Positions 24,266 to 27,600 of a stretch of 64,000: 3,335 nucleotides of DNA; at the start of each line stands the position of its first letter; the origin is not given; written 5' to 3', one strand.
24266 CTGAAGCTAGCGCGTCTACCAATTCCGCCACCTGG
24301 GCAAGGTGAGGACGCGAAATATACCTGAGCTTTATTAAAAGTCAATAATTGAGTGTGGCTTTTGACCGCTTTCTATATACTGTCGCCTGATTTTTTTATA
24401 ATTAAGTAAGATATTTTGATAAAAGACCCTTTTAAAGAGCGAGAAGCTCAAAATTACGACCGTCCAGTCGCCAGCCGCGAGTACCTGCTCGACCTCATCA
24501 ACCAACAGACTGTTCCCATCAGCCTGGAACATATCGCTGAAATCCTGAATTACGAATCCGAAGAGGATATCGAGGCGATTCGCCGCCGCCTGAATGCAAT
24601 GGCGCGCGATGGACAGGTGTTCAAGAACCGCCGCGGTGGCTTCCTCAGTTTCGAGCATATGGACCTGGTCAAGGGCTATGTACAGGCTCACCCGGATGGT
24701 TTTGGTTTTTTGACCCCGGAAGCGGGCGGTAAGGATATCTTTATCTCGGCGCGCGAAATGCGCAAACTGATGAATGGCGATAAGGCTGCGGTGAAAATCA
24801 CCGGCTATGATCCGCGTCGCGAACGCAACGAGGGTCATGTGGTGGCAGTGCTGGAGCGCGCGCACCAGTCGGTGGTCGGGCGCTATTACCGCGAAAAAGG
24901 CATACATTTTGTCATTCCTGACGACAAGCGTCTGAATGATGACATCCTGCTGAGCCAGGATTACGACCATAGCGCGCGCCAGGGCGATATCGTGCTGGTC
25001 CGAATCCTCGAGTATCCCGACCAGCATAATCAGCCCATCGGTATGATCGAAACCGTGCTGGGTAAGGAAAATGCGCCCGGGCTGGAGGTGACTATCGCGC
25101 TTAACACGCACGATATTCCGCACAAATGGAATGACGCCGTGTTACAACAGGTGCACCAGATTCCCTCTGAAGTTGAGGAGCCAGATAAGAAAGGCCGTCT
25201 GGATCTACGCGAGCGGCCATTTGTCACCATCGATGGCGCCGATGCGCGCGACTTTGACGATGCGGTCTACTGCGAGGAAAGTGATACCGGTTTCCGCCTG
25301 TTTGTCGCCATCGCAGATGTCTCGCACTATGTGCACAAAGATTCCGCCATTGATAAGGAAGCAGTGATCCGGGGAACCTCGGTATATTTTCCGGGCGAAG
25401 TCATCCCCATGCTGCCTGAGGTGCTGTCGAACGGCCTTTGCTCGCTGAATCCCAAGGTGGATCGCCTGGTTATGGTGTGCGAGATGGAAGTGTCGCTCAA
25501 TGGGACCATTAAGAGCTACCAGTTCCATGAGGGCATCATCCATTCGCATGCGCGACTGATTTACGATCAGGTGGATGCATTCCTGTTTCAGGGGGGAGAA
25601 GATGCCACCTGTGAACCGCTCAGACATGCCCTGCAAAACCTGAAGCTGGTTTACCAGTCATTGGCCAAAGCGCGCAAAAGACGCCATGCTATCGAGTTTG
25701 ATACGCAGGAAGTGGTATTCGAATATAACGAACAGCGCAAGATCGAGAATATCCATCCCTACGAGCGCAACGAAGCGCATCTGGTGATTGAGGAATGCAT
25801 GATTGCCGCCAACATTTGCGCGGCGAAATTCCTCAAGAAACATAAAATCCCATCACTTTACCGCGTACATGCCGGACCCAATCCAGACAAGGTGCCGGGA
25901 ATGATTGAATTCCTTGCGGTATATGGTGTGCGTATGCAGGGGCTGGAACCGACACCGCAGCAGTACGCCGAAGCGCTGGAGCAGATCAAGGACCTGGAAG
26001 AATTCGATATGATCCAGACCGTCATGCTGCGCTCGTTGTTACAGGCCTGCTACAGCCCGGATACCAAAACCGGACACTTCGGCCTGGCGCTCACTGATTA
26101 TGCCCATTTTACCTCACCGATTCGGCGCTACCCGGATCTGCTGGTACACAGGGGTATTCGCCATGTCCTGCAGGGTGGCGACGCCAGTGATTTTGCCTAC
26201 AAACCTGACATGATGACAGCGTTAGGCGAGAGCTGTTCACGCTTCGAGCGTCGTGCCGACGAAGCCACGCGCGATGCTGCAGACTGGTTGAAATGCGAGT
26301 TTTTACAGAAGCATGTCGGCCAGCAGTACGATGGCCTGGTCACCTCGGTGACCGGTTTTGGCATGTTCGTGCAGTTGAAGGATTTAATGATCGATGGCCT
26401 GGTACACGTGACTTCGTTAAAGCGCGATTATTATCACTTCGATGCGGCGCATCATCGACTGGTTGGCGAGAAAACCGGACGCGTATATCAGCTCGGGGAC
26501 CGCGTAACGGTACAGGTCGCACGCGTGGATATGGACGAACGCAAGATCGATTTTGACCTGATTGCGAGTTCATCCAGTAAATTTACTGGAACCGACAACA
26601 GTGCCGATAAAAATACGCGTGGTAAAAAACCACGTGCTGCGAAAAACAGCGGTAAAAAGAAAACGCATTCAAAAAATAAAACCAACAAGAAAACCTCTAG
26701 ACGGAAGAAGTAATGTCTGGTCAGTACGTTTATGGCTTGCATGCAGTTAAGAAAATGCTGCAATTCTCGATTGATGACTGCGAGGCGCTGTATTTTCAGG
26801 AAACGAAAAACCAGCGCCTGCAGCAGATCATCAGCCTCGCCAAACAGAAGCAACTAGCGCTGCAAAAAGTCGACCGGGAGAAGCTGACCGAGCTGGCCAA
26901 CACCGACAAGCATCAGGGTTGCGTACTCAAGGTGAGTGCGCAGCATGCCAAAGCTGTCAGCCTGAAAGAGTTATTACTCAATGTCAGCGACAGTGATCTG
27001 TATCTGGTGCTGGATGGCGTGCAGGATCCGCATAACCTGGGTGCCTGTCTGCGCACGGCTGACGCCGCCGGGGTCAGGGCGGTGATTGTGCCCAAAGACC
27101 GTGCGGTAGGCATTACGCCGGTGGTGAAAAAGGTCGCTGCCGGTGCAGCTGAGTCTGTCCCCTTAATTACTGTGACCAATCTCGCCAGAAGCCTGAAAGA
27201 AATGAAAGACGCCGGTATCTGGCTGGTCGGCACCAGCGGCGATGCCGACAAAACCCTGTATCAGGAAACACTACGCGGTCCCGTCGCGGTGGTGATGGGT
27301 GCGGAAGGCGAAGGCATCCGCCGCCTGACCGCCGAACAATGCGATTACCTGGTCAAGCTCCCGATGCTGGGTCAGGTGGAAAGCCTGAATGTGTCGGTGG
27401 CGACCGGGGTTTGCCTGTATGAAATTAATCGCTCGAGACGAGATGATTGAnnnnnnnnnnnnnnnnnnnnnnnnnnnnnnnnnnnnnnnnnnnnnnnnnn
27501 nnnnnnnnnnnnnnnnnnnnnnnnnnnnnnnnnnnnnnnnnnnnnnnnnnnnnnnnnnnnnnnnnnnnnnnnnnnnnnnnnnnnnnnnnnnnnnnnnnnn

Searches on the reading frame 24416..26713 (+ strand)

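Call 75: search_protein_families(library=pfam, proteins=[window:24416-26713:+], max_evalue=0.0001)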
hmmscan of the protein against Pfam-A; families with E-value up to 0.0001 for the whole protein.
window:24416-26713:+ (765 aa): 6 families
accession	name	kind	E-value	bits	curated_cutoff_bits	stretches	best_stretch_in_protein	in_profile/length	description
PF00773.25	RNB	-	7.2e-108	361.1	29.3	1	261-586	1-325/326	RNB domain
PF17876.7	CSD2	-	7.8e-31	106.4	26.2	2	165-238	1-73/74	Cold shock domain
PF08206.17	OB_RNB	-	2.8e-24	85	24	1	87-144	1-57/58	Ribonuclease B OB domain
PF00575.29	S1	-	3.5e-14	53.4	22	1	634-713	4-71/74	S1 RNA binding domain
PF08461.16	HTH_12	-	9.1e-08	32.4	21.4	1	22-75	1-55/66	Ribonuclease R winged-helix domain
PF18614.7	RNase_II_C_S1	-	3.6e-06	27.2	26.6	0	692-714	35-57/59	RNase II-type exonuclease C-terminal S1 domain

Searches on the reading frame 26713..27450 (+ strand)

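Call 75: search_protein_families(library=pfam, proteins=[window:26713-27450:+], max_evalue=0.0001)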
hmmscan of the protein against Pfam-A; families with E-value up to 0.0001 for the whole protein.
window:26713-27450:+ (245 aa): 2 families
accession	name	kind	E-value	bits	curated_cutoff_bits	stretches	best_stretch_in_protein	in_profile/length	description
PF00588.24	SpoU_methylase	-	2.6e-44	151.2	29.7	1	96-236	2-142/142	SpoU rRNA Methylase family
PF08032.17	SpoU_sub_bind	-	5.8e-17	62.2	22.8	1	5-76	1-72/76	RNA 2'-O ribose methyltransferase substrate binding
